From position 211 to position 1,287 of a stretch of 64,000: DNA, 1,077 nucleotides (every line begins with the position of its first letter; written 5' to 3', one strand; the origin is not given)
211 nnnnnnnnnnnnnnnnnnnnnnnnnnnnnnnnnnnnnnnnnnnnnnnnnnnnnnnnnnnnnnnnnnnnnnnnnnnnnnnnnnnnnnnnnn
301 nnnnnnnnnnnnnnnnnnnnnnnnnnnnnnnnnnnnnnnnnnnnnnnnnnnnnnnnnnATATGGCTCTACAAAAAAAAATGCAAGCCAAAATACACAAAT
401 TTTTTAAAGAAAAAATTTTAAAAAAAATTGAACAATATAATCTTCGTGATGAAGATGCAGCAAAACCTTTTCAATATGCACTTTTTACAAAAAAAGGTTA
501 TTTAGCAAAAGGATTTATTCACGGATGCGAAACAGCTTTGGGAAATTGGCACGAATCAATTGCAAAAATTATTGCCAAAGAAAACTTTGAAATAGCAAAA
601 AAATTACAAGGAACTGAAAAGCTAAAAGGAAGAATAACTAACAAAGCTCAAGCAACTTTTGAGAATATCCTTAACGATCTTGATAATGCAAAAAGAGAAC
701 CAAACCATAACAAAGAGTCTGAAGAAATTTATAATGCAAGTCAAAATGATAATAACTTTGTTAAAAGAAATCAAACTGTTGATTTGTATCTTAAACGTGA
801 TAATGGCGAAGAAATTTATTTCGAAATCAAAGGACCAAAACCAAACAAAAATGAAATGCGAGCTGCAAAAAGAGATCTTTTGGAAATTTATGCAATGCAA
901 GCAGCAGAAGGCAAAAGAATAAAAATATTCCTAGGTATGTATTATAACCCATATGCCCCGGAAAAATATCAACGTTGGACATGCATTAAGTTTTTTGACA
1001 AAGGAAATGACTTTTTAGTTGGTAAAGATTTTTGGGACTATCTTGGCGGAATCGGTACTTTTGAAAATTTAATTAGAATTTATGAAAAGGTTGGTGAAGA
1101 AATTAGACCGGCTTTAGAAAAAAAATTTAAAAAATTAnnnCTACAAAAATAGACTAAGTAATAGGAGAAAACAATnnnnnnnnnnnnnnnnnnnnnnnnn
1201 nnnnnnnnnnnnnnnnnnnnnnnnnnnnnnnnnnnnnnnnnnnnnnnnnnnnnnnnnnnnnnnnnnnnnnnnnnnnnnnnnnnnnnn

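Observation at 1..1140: Amino-methyltransferase fragment plus a translationally coupled putative endonuclease in the most AT-rich part of the window: a type II restriction-modification module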

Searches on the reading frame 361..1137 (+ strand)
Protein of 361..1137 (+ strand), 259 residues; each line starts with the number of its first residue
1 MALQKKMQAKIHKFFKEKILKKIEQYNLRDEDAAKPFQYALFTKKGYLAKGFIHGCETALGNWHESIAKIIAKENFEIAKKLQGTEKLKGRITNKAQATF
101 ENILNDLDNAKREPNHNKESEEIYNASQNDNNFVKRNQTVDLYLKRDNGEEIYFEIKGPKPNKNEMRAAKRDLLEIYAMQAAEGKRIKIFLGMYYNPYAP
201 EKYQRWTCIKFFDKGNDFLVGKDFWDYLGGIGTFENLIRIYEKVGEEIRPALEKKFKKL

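Call 4: search_protein_families(library=pfam, proteins=[window:361-1137:+], max_evalue=1)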
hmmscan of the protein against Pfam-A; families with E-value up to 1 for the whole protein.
window:361-1137:+ (259 aa): 3 families
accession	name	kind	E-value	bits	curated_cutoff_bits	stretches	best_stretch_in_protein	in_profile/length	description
PF09520.16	RE_TdeIII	-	1.3e-56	192.4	27.2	1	5-245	2-242/242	Type II restriction endonuclease, TdeIII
PF23886.1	DUF7239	-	0.053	14.2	24.6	1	96-180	16-93/112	Family of unknown function (DUF7239)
PF12884.12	TORC_N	-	0.13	13.4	25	1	96-126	19-50/63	Transducer of regulated CREB activity, N terminus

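Call 5: search_protein_families(library=ncbifam, proteins=[window:361-1137:+], max_evalue=1)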
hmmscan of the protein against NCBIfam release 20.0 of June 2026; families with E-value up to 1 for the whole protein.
window:361-1137:+ (259 aa): 2 families
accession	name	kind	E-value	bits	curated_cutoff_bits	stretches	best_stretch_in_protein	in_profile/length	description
NF047661.1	LIC_10907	equivalog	0.067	13.4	100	1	15-96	20-96/102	LIC_10907 family protein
NF047689.1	LIC10907_fam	subfamily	0.07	13.3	100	1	15-96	20-96/99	LIC10907 family protein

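Call 6: search_protein_families(library=padloc, proteins=[window:361-1137:+], max_evalue=1)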
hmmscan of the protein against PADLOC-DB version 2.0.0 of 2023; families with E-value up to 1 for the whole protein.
window:361-1137:+ (259 aa): 3 families
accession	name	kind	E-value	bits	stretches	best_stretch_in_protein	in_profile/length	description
PDLC03482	REase_II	-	3.2e-23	80.8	1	30-246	46-262/274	Type II restriction enzyme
PDLC03509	REase_II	-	7.2e-14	49.8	1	52-256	67-274/370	Type II restriction enzyme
PDLC03421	REase_II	-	2.3e-12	45.2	1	24-247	28-252/264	Type II restriction enzyme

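Call 7: find_encoding_contigs(protein=window:361-1137:+, flank=10000, max_places=6)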
Protein window:361-1137:+ (259 aa): 3 contigs read that carry it; 2 places shown.
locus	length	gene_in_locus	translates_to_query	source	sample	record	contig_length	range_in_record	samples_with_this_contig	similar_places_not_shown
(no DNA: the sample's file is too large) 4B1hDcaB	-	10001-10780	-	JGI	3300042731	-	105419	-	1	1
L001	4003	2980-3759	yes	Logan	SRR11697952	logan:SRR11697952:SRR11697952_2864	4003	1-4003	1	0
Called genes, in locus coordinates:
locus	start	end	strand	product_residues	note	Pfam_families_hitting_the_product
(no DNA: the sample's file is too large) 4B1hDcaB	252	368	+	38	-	-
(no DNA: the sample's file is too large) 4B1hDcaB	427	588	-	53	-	-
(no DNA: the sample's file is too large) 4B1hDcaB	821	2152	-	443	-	-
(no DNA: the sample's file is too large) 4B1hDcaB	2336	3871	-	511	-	PF00083:Sugar_tr, PF07690:MFS_1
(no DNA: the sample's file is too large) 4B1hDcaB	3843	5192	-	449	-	PF01554:MatE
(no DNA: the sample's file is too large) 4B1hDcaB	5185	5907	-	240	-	PF02525:Flavodoxin_2, PF03358:FMN_red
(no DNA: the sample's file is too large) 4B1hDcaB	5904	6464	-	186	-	PF03551:PadR, PF10400:Vir_act_alpha_C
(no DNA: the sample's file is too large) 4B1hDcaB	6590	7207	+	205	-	PF00484:Pro_CA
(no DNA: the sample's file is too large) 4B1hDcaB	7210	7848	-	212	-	PF19489:SLT_4, PF01464:SLT (weak)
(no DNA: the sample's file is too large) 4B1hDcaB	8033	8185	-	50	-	-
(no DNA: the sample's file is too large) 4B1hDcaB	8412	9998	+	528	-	PF01555:N6_N4_Mtase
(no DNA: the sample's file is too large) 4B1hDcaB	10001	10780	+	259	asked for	PF09520:HinfI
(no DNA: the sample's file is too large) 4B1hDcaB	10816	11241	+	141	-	PF00334:NDK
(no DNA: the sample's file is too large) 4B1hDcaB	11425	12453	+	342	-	PF21016:RlmN_N, PF04055:Radical_SAM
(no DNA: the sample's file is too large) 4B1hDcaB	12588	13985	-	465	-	PF03721:UDPG_MGDP_dh_N, PF00984:UDPG_MGDP_dh, PF03720:UDPG_MGDP_dh_C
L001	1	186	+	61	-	?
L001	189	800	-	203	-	PF19489:SLT_4, PF01464:SLT (weak)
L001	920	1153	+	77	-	-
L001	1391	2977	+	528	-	PF01555:N6_N4_Mtase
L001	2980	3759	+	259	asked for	PF09520:HinfI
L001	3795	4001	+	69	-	?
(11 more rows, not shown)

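Call 8: find_homologous_proteins(query=window:361-1137:+)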
Query window:361-1137:+ (259 aa): 165 proteins with E <= 0.001 among 673 candidates; the best 120 are listed.
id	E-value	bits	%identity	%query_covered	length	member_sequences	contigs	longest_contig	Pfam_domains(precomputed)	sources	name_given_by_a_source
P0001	2.2e-169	580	100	100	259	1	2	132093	PF09520.17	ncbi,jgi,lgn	ncbi:MAG: TdeIII family type II restriction endonuclease [Gammaproteobacteria bacterium]|jgi:type II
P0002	4.9e-140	484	80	100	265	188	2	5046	PF09520.17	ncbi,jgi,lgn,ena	-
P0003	6.2e-140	483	81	100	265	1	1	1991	PF09520.17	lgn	-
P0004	5.0e-139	480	80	100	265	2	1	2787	PF09520.17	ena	-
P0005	1.0e-138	479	80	100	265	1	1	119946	PF09520.17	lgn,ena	-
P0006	1.1e-138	479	81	100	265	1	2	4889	PF09520.17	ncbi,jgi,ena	-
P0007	2.5e-138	478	80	100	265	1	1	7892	PF09520.17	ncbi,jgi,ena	ncbi:MAG: TdeIII family type II restriction endonuclease [Patescibacteria group bacterium]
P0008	4.1e-138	477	79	100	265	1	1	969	PF09520.17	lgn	-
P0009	7.4e-138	476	80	100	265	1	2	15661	PF09520.17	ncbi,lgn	ncbi:MAG: TdeIII family type II restriction endonuclease [Candidatus Falkowbacteria bacterium]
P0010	2.4e-137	475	79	100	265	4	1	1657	PF09520.17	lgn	-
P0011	4.7e-137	474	79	99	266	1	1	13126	PF09520.17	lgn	-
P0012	4.7e-137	474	80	100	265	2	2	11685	PF09520.17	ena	-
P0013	4.9e-136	470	78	100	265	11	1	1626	PF09520.17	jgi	-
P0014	7.7e-136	470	79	100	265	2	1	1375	PF09520.17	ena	-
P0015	8.8e-136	470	78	100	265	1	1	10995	PF09520.17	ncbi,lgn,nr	ncbi:MAG: TdeIII family type II restriction endonuclease [Candidatus Parcubacteria bacterium]|nr:Tde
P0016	8.9e-136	470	78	100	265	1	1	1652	PF09520.17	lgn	-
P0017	1.2e-135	469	78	100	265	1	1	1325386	PF09520.17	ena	-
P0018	1.2e-135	469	78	100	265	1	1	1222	PF09520.17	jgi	jgi:type II restriction enzyme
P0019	1.6e-135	469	78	100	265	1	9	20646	PF09520.17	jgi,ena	-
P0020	2.0e-135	468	78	100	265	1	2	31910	PF09520.17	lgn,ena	-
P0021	2.6e-135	468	78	100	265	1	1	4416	PF09520.17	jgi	jgi:hypothetical protein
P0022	3.2e-135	468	77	100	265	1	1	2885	PF09520.17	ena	-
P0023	7.0e-135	467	78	100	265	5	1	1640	PF09520.17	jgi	-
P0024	8.4e-135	466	77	100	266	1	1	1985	PF09520.17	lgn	-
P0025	1.0e-134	466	77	100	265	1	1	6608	PF09520.17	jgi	jgi:type II restriction enzyme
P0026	1.4e-134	466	79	98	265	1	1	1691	PF09520.17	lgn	-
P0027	1.5e-134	466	78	100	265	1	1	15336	PF09520.17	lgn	-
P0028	2.5e-134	465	78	100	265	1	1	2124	PF09520.17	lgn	-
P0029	1.0e-133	463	77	100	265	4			PF09520.17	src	-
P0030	3.4e-133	461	75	100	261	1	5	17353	PF09520.17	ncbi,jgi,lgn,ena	-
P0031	6.9e-133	460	77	100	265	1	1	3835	PF09520.17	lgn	-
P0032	1.0e-132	460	76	98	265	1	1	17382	PF09520.17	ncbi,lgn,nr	ncbi:MAG: TdeIII family type II restriction endonuclease [Candidatus Moranbacteria bacterium]|nr:Tde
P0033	1.3e-132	459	76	100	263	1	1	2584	PF09520.17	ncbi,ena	-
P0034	1.5e-132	459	75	100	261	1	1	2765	PF09520.17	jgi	-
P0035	2.1e-132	459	78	100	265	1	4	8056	PF09520.17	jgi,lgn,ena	-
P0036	2.2e-132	459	76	100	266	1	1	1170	PF09520.17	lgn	-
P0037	2.5e-132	458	75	100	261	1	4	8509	PF09520.17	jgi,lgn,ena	-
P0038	2.6e-132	458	75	100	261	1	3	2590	PF09520.17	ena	-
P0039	6.2e-132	457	75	100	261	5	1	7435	PF09520.17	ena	-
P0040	6.9e-132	457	80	94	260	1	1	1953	PF09520.17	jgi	-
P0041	7.6e-132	457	76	100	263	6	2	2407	PF09520.17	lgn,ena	-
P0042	9.0e-132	456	75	100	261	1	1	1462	PF09520.17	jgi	-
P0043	9.4e-132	456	76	98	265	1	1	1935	PF09520.17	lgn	-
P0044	1.1e-131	456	75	100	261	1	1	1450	PF09520.17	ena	-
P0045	1.2e-131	456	76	100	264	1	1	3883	PF09520.17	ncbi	-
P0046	1.3e-131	456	75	100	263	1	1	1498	PF09520.17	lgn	-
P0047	1.6e-131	456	77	100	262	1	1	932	PF09520.17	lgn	-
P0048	2.0e-131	455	77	100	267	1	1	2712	PF09520.17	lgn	-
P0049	7.0e-131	454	75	97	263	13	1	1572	PF09520.17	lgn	-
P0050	1.5e-130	452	74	100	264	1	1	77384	PF09520.17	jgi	jgi:type II restriction enzyme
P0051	2.8e-130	452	75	100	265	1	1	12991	PF09520.17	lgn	-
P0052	4.9e-130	451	74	100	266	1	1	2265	PF09520.17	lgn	-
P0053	2.0e-129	449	74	100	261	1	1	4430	PF09520.17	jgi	-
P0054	6.7e-129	447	76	100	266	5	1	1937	PF09520.17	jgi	-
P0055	1.4e-128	446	75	100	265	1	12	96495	PF09520.17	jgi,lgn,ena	jgi:type II restriction enzyme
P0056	1.6e-128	446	76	100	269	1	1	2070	PF09520.17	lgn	-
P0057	1.6e-128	446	76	100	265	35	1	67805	PF09520.17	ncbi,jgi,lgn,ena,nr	ncbi:MAG: TdeIII family type II restriction endonuclease [Candidatus Peregrinibacteria bacterium]|nr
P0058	2.1e-128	445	75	100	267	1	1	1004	PF09520.17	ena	-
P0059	3.0e-128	445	75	100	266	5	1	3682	PF09520.17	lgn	-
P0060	3.1e-128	445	74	100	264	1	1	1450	PF09520.17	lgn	-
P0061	1.2e-127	443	75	100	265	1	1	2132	PF09520.17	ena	-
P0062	1.4e-127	443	74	100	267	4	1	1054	PF09520.17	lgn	-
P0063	1.5e-127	443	74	100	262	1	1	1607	PF09520.17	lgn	-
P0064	1.6e-127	443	73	100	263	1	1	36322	PF09520.17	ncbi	ncbi:MAG: TdeIII family type II restriction endonuclease [bacterium]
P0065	2.7e-127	442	74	99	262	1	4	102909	PF09520.17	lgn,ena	-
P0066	4.2e-127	441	75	99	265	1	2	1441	PF09520.17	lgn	-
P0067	4.3e-127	441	73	100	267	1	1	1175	PF09520.17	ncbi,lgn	-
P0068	5.3e-127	441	74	100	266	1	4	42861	PF09520.17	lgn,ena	-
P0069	5.8e-127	441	76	100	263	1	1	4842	PF09520.17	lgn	-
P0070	6.5e-127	441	74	100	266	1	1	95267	PF09520.17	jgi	-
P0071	1.1e-126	440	73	100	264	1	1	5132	PF09520.17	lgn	-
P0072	1.2e-126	440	73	100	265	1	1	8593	PF09520.17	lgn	-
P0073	1.3e-126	440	74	100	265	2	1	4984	PF09520.17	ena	-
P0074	1.5e-126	439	80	93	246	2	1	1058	PF09520.17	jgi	jgi:type II restriction enzyme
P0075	1.7e-126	439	75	99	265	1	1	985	PF09520.17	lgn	-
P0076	2.2e-126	439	74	100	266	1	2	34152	PF09520.17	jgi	jgi:hypothetical protein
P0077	2.7e-126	439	74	100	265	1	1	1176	PF09520.17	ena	-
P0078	1.2e-125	436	71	100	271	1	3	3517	PF09520.17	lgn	-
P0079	1.7e-125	436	73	100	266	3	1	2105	PF09520.17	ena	-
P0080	2.9e-125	435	73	100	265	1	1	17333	PF09520.17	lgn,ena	-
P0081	4.0e-125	435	75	99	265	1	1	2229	PF09520.17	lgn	-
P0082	4.1e-125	435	72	100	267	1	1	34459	PF09520.17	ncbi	-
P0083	4.2e-125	435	73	100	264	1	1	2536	PF09520.17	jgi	jgi:hypothetical protein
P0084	4.4e-125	435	74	99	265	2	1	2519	PF09520.17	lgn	-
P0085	7.6e-125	434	73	100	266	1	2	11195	PF09520.17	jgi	-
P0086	8.3e-125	434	73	100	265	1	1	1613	PF09520.17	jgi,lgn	-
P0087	1.0e-124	433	73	100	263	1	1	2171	PF09520.17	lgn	-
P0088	1.4e-124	433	73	99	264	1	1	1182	PF09520.17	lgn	-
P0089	1.6e-124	433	73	100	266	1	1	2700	PF09520.17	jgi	-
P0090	2.3e-124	432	72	100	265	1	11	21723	PF09520.17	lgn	-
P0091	2.4e-124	432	72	99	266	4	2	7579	PF09520.17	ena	-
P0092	3.6e-124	432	72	100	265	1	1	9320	PF09520.17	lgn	-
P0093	8.7e-123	427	71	100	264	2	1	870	PF09520.17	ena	-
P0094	2.2e-122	426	71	100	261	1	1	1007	PF09520.17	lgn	-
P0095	2.4e-122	426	71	100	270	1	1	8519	PF09520.17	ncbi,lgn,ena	-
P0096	6.0e-122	424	72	100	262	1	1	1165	PF09520.17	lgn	-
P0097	3.4e-121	422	71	100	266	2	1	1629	PF09520.17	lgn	-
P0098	7.0e-121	421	71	100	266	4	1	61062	PF09520.17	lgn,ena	-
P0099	3.0e-120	419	70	100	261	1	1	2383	PF09520.17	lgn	-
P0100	5.4e-120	418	70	100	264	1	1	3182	PF09520.17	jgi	jgi:hypothetical protein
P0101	1.2e-119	417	70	99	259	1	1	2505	PF09520.17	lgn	-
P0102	1.1e-118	414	72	99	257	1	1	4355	PF09520.17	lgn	-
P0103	1.2e-118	413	68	100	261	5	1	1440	PF09520.17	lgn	-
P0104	2.5e-118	412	72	99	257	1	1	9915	PF09520.17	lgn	-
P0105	1.1e-117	410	68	100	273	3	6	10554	PF09520.17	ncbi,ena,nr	ncbi:MAG: TdeIII family type II restriction endonuclease [Alphaproteobacteria bacterium]|nr:TdeIII f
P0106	1.2e-117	410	67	100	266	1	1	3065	PF09520.17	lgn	-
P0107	1.1e-115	404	70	100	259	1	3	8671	PF09520.17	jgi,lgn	-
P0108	1.6e-115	403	71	99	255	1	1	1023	PF09520.17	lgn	-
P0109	1.6e-115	403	70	99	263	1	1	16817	PF09520.17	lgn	-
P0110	2.1e-115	403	66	100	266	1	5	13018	PF09520.17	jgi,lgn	-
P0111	3.5e-115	402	74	90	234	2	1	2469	PF09520.17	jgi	-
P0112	6.4e-115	401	67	100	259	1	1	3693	PF09520.17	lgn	-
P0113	6.5e-115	401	68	100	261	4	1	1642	PF09520.17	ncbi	-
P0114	8.1e-115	401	83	82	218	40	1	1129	PF09520.17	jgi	-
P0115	1.3e-113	397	67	99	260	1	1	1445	PF09520.17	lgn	-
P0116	3.8e-113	395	65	100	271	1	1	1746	PF09520.17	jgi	-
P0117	3.9e-113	395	64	100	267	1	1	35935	PF09520.17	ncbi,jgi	jgi:type II restriction enzyme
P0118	9.2e-113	394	70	93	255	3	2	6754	PF09520.17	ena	-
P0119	9.9e-113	394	64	100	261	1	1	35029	PF09520.17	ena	-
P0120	4.0e-110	386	67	99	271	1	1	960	PF09520.17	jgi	jgi:hypothetical protein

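Call 13: search_protein_families(library=pfam, proteins=[L001:1391-2974:+], max_evalue=1)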
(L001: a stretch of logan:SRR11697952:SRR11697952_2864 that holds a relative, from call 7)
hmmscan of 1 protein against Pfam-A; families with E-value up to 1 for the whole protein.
L001:1391-2974:+ (528 aa): 5 families
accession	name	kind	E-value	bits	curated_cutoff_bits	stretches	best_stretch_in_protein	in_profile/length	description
PF01555.25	N6_N4_Mtase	-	2.5e-18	67.3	26.7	2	34-167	102-218/221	DNA methylase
PF01170.24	UPF0020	-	2.9e-05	24.3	22.3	1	129-195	27-65/197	RMKL-like, methyltransferase domain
PF09445.16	Methyltransf_15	-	0.00012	22.2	22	1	133-177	3-47/165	RNA cap guanine-N2 methyltransferase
PF13847.12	Methyltransf_31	-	0.05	13.7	27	1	130-162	3-38/145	Methyltransferase domain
PF13618.11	Gluconate_2-dh3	-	0.73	10.6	23.4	0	349-418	54-125/135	Gluconate 2-dehydrogenase subunit 3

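Call 14: search_solved_structures(query=window:361-1137:+, max_evalue=10, show_alignments=2)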
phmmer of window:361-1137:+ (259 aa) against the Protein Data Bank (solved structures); distinct sequences matched with E-value up to 10: 2.
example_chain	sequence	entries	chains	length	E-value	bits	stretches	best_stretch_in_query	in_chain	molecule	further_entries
5t2x_A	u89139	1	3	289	0.084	15.8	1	38-77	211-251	Uncharacterized protein LPG1670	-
1y07_A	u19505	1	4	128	0.93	12.4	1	182-211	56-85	desulfoferrodoxin (rbo)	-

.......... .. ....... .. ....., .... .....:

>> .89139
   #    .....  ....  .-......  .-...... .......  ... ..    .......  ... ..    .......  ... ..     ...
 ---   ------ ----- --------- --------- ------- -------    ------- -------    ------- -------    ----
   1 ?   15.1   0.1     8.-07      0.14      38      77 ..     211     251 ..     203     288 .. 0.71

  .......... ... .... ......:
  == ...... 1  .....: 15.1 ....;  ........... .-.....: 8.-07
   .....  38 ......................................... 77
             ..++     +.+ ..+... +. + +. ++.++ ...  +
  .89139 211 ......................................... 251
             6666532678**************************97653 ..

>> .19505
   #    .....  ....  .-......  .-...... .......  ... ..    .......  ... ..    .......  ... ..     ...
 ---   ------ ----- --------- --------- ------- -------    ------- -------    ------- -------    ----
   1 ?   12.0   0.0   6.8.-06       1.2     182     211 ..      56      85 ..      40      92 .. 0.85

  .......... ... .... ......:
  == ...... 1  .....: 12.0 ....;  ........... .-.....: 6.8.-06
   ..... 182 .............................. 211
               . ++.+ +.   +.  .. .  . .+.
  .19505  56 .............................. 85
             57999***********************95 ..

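Call 15: search_solved_structures(query=L001:1391-2974:+, max_evalue=1, show_alignments=2)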
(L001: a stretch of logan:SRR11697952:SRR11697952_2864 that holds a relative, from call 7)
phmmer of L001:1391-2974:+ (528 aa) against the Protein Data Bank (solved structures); distinct sequences matched with E-value up to 1: 17.
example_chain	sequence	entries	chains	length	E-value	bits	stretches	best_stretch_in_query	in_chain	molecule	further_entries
8s9m_A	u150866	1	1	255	0.0011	20.9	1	130-162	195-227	DNA cytosine-N4 methyltransferase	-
8s9n_A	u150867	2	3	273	0.0012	20.7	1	130-162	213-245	DNA cytosine-N4 methyltransferase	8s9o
2zie_A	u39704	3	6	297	0.0025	19.7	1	129-161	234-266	Putative modification methylase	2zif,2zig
5hek_A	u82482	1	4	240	0.0049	18.8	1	125-162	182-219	Adenine specific DNA methyltransferase (DpnA)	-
5hfj_A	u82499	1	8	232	0.0061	18.4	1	125-162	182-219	Adenine specific DNA methyltransferase (DpnA)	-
1g60_A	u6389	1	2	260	0.009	17.9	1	128-161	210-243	Adenine-specific Methyltransferase MboIIA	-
9c3u_A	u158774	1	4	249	0.02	16.8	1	129-169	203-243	Methyltransferase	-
8urk_A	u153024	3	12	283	0.023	16.6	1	129-170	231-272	Methyltransferase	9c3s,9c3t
6pbd_A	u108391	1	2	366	0.074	14.9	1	129-159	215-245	Modification methylase CcrMI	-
1vhf_A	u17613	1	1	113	0.079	14.8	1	57-117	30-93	periplasmic divalent cation tolerance protein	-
6zxw_G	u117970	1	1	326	0.084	14.7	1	130-160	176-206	tRNA (Guanine(10)-N2)-dimethyltransferase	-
6zxv_A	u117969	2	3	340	0.09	14.6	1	130-160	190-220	tRNA (Guanine(10)-N2)-dimethyltransferase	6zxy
1kr4_A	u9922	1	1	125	0.097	14.5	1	57-117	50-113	Protein TM1056, cutA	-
1o5j_A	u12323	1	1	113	0.097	14.5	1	57-109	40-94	periplasmic divalent cation tolerance protein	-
8snb_6M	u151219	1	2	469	0.53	12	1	91-130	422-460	Protein phosphatase 1 regulatory subunit 32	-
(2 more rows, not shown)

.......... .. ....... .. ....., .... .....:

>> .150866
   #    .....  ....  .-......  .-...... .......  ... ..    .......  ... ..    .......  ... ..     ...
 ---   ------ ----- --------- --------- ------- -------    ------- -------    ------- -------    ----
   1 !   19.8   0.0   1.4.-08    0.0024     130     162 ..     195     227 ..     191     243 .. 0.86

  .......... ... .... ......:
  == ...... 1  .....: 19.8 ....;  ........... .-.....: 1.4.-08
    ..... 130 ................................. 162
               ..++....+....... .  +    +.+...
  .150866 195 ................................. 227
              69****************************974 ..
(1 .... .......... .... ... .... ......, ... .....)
